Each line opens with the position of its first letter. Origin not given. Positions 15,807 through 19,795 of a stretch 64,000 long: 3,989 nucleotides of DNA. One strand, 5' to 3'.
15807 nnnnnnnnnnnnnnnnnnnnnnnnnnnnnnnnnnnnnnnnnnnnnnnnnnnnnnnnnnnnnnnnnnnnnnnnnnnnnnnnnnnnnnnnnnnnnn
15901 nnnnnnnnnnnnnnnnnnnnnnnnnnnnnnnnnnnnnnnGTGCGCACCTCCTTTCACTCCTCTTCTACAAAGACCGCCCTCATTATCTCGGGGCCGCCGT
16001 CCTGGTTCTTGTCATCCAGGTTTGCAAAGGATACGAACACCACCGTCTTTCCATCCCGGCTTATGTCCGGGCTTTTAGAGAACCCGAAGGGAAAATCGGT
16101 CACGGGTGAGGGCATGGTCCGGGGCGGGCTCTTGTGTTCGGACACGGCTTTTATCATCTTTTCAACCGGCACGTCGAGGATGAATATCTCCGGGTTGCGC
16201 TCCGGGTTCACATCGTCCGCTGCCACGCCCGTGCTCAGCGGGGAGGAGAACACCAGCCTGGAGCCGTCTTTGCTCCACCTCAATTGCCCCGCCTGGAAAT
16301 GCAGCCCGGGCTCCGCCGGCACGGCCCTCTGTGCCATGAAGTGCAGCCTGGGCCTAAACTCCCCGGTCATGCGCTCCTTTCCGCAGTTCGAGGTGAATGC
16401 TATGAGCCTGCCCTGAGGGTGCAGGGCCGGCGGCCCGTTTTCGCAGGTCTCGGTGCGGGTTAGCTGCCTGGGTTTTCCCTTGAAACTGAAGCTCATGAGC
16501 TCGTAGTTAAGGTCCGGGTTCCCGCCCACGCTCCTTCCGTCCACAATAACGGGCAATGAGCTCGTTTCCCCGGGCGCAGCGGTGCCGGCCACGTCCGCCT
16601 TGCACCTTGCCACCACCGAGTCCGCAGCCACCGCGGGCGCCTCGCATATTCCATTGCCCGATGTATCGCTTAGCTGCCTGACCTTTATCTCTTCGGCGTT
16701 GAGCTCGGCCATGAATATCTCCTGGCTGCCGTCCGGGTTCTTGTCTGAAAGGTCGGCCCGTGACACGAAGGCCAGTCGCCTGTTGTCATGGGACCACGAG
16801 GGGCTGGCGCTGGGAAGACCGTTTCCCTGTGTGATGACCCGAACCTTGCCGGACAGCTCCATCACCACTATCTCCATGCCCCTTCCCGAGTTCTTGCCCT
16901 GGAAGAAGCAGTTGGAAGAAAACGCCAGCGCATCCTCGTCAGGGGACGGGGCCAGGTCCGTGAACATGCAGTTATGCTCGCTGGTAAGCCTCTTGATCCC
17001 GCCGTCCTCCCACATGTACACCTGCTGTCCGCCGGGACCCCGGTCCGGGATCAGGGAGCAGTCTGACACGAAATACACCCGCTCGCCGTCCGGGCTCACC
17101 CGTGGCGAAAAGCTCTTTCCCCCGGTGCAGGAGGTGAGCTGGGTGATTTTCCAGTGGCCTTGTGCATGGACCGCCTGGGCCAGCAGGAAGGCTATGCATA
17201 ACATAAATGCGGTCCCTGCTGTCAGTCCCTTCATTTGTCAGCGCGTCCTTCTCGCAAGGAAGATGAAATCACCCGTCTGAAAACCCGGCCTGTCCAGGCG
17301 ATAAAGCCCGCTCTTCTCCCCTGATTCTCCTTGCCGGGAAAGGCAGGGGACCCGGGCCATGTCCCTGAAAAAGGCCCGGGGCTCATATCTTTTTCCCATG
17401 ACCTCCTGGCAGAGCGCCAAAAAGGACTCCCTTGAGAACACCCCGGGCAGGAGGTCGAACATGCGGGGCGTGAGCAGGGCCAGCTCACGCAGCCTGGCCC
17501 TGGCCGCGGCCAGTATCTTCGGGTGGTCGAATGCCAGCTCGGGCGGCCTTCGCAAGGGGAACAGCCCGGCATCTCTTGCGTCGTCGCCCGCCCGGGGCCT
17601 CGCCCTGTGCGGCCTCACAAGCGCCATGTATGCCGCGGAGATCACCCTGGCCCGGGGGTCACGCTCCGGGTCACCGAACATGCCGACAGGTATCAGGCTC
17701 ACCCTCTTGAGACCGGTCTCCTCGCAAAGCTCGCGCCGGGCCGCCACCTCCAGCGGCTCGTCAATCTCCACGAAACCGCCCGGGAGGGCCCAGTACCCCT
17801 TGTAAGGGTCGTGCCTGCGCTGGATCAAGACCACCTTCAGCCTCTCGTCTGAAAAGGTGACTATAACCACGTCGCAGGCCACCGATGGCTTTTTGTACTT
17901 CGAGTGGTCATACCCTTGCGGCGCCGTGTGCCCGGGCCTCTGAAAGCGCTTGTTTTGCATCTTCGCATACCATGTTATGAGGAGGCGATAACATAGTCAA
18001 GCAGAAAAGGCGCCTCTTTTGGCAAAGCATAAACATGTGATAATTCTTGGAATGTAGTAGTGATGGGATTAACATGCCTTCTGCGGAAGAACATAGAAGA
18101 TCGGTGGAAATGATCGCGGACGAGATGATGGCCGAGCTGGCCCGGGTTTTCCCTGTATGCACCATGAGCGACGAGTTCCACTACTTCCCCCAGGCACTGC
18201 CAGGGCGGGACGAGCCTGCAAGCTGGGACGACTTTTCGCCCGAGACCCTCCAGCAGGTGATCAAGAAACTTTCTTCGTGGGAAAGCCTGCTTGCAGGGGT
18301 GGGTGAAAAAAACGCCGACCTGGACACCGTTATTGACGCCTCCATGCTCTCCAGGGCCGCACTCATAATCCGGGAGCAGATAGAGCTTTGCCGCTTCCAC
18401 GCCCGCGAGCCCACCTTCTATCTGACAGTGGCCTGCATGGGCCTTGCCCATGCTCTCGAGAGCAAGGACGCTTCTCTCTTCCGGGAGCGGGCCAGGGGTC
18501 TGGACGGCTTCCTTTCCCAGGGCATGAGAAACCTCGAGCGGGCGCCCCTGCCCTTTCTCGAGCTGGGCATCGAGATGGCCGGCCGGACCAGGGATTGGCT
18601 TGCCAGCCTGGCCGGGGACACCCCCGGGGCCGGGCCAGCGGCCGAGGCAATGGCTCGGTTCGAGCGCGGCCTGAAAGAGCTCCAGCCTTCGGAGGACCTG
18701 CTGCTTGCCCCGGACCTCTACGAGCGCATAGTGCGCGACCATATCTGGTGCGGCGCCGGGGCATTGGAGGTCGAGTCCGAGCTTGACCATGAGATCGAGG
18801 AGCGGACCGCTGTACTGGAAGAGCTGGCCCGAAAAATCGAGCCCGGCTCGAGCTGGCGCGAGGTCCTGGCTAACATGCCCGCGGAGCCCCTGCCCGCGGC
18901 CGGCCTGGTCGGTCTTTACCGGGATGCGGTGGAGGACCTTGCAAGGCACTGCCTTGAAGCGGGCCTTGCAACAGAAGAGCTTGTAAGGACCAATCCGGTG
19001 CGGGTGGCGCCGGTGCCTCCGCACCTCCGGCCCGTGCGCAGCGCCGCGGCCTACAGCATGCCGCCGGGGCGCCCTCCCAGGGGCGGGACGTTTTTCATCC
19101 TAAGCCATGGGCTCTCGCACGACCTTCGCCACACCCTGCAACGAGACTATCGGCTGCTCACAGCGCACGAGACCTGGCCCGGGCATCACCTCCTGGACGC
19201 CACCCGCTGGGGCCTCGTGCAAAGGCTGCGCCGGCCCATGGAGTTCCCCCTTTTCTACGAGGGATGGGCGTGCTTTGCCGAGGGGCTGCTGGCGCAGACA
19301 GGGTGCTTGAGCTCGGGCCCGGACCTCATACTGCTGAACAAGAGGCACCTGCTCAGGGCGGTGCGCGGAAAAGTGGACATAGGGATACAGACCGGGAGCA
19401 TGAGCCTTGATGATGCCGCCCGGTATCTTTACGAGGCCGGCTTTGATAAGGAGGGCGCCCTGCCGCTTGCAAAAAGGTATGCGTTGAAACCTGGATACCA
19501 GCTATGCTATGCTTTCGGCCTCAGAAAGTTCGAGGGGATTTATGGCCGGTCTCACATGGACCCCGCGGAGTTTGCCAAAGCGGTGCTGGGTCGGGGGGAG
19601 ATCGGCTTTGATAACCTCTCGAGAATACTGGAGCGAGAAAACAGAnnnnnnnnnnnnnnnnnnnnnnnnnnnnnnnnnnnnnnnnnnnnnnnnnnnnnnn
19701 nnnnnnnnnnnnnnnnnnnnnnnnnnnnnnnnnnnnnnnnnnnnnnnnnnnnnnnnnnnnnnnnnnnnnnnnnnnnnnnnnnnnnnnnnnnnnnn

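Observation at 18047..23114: Tight operon: DUF885 putative metallopeptidase - circularly permuted ATP-grasp ligase - SAM methyltransferase - two tandem kappa-GST/HCCA-isomerase-like DsbA paralogs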

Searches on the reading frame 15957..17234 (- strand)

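Call 3: search_protein_families(library=pfam, proteins=[window:15957-17234:-], max_evalue=0.01)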
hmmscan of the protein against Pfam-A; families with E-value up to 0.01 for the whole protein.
window:15957-17234:- (426 aa): 1 family
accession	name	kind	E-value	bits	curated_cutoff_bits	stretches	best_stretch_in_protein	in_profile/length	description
PF07676.18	PD40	-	3.1e-21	75.2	20.9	2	134-174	4-37/38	WD40-like Beta Propeller Repeat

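Call 4: search_protein_families(library=ncbifam, proteins=[window:15957-17234:-], max_evalue=0.01)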
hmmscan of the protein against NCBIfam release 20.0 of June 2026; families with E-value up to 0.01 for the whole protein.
window:15957-17234:- (426 aa): 3 families
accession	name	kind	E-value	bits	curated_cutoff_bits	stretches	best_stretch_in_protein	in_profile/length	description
TIGR02800.1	propeller_TolB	equivalog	1.7e-14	53.6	343.15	2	29-161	270-387/418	Tol-Pal system beta propeller repeat protein TolB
NF002183.0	PRK01029.1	equivalog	3.9e-11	42.6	405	2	39-206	231-382/429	Tol-Pal system protein TolB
NF053518.1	DipepPtdsDpp5Prph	equivalog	4.3e-07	28.9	900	0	312-404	194-268/655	dipeptidyl-peptidase Dpp5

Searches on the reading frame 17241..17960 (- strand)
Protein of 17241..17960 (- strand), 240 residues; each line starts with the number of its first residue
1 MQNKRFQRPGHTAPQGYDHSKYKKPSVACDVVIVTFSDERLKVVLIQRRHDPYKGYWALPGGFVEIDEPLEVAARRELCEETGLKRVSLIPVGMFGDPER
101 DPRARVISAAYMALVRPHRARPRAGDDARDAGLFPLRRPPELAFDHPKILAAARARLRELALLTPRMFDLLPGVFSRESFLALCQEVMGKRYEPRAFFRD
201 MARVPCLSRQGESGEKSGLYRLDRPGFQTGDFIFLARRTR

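Call 3: search_protein_families(library=pfam, proteins=[window:17241-17960:-], max_evalue=0.01)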
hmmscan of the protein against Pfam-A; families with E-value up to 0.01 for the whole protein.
window:17241-17960:- (240 aa): 2 families
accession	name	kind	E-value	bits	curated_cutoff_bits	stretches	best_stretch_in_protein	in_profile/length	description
PF00293.34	NUDIX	-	2.9e-19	69.8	21.1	1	31-151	6-132/134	NUDIX domain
PF22327.2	Nudt16-like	-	0.0078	16.6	27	0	42-85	23-64/161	U8 snoRNA-decapping enzyme-like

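Call 4: search_protein_families(library=ncbifam, proteins=[window:17241-17960:-], max_evalue=0.01)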
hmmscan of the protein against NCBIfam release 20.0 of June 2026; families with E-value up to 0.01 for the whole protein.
window:17241-17960:- (240 aa): 22 families
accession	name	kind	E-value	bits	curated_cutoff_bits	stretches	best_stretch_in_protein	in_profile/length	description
NF050029.2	TransRepNtr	equivalog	4.2e-28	98.4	400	1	16-204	11-203/245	ADPR responsive transcriptional repressor NtrR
NF003787.0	PRK05379.1-4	equivalog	3e-15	56.1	449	1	23-137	205-322/346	bifunctional nicotinamide-nucleotide adenylyltransferase/Nudix hydroxylase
NF003788.0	PRK05379.1-5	equivalog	7.5e-15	55.1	354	1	17-136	204-326/351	bifunctional nicotinamide-nucleotide adenylyltransferase/Nudix hydroxylase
NF003786.0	PRK05379.1-2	equivalog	9.4e-15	54.6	397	1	18-137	210-333/354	bifunctional nicotinamide-nucleotide adenylyltransferase/Nudix hydroxylase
NF003791.0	PRK05379.2-3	equivalog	3.1e-12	46.3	409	1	20-131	196-310/340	bifunctional nicotinamide-nucleotide adenylyltransferase/Nudix hydroxylase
NF003785.0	PRK05379.1-1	equivalog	3.5e-10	39.6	418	1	20-131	197-312/347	bifunctional nicotinamide-nucleotide adenylyltransferase/Nudix hydroxylase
NF006530.0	PRK08999.1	equivalog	1.4e-08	34.2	245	1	30-86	7-64/315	Nudix family hydrolase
NF006961.0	PRK09438.1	equivalog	8.9e-08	31.7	103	1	21-85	4-62/151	dihydroneopterin triphosphate diphosphatase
NF003790.0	PRK05379.2-2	equivalog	7.4e-07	28.6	403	1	39-144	226-340/354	bifunctional nicotinamide mononucleotide adenylyltransferase/ADP-ribose pyrophosphatase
NF001938.0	PRK00714.1-5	equivalog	4.4e-06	26.2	116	1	44-90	27-80/172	RNA pyrophosphohydrolase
NF011963.0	PRK15434.1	subfamily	4.9e-06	26.3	146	1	24-85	15-73/159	GDP-mannose mannosyl hydrolase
NF001299.0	PRK00241.1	equivalog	1.4e-05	24.7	158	1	30-85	136-189/263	NAD(+) diphosphatase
NF008044.0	PRK10776.1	equivalog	2.3e-05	24.3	148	1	37-88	12-64/130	8-oxo-dGTP diphosphatase MutT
NF041652.1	Nud_hyd_Dein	equivalog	4.1e-05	23.8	200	1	30-89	17-76/152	Nudix hydrolase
NF007834.0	PRK10546.1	equivalog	0.00016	21.5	156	1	36-85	10-60/135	pyrimidine (deoxy)nucleoside triphosphate diphosphatase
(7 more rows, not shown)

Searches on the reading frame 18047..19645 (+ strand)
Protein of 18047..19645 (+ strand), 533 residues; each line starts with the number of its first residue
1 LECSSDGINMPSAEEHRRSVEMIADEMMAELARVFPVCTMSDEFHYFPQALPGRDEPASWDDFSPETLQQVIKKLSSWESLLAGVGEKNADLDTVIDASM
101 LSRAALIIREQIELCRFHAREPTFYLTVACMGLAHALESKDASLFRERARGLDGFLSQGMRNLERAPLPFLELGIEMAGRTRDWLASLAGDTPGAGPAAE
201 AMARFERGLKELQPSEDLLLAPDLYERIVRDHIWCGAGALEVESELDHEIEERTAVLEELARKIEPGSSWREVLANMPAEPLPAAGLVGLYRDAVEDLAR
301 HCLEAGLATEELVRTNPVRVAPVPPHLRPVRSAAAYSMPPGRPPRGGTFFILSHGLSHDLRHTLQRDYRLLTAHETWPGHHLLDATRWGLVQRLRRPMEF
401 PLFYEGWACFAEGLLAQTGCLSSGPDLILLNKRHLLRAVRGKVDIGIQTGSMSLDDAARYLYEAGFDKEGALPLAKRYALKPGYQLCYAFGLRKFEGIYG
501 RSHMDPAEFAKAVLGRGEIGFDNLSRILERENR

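Call 3: search_protein_families(library=pfam, proteins=[window:18047-19645:+], max_evalue=0.01)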
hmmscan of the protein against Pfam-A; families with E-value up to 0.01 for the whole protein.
window:18047-19645:+ (533 aa): 1 family
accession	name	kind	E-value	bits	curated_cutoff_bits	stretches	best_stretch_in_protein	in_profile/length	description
PF05960.17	DUF885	-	1.1e-35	124.8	32.4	1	58-526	14-530/532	Bacterial protein of unknown function (DUF885)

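Call 4: search_protein_families(library=ncbifam, proteins=[window:18047-19645:+], max_evalue=0.01)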
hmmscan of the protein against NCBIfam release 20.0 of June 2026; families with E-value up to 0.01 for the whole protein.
window:18047-19645:+ (533 aa): 0 families

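Call 20: search_solved_structures(query=window:18047-19645:+, max_evalue=1)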
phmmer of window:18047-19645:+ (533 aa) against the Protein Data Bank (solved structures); distinct sequences matched with E-value up to 1: 3.
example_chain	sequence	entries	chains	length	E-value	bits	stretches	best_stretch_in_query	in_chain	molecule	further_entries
3o0y_A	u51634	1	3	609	5.5e-10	42.1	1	318-526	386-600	lipoprotein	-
3iuk_A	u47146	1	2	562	1.7e-05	27.3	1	194-528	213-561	uncharacterized protein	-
3u24_A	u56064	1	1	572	0.013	17.7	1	316-473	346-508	putative Lipoprotein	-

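Call 82: find_homologous_proteins(query=window:18074-19645:+, max_evalue=0.00001)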
Query window:18074-19645:+ (524 aa): 540 proteins with E <= 0.00001 among 8000 candidates; the best 120 are listed.
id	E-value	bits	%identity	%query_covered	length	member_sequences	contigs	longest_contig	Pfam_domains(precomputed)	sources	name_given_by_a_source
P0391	0.0e+0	1195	100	100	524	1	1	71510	PF05960.18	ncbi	-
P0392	8.6e-162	558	50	97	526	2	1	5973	PF05960.18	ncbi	-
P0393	1.9e-161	557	51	98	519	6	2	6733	PF05960.18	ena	-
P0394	7.2e-161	555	50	98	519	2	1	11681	PF05960.18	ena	-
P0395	1.3e-160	554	50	97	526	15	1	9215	PF05960.18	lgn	-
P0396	2.0e-160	553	50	97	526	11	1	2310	PF05960.18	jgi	jgi:uncharacterized protein (DUF885 family)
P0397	1.1e-159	551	51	97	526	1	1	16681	PF05960.18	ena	-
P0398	1.4e-159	551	51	97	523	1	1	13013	PF05960.18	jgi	jgi:hypothetical protein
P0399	3.8e-159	549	49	98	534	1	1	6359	PF05960.18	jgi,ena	-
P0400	5.6e-159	549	50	97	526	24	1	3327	PF05960.18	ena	-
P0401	3.2e-158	546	50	99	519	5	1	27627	PF05960.18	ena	-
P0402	4.8e-158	546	50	98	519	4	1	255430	PF05960.18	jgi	-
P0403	6.0e-158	545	50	99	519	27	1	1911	PF05960.18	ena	-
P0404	3.2e-157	543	50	98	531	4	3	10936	PF05960.18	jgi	jgi:uncharacterized protein (DUF885 family)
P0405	8.1e-157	542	49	99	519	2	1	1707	PF05960.18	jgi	-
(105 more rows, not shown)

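Call 89: search_protein_families(library=padloc, proteins=[window:18074-19645:+], max_evalue=0.01)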
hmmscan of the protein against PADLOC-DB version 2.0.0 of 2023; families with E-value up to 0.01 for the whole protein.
window:18074-19645:+ (524 aa): 0 families

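Call 93: predict_structure(alignment_id=A7)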
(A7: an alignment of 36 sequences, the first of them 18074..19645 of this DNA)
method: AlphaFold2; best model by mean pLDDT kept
length: 524 residues; sequences in the alignment: 36
mean_pLDDT: 92.7   pTM: 0.92
mean pLDDT of the five models: 92.7, 92.0, 91.8, 91.4, 90.4
residues with pLDDT >= 90: 424; 70-90: 87; 50-70: 13; < 50: 0
segments of 3 or more residues with pLDDT < 50: none
pLDDT, mean of each block of 10 residues (from residue 1): 84 95 95 90 79 97 98 81 92 96 94 94 89 91 97 93 93 90 93 98 90 94 93 96 98 97 94 95 98 98 95 80 77 79 87 92 97 94 93 97 96 94 97 96 96 93 91 94 97 96 97 95 85
secondary structure, 60 per line:
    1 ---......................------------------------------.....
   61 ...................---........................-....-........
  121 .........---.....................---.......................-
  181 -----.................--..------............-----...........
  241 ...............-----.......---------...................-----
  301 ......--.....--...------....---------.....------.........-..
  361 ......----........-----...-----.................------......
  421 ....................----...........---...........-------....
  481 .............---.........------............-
elements in order: H4-25 H56-79 H83-106 H108-111 H113-129 H133-153 H159-179 H186-202 H213-224 H230-255 H261-267 H277-295 H301-306 E309-313 E325-328 E338-342 H349-357 H359-366 H371-378 H392-408 H415-440 H445-455 H459-469 H477-493 H497-505 H512-523
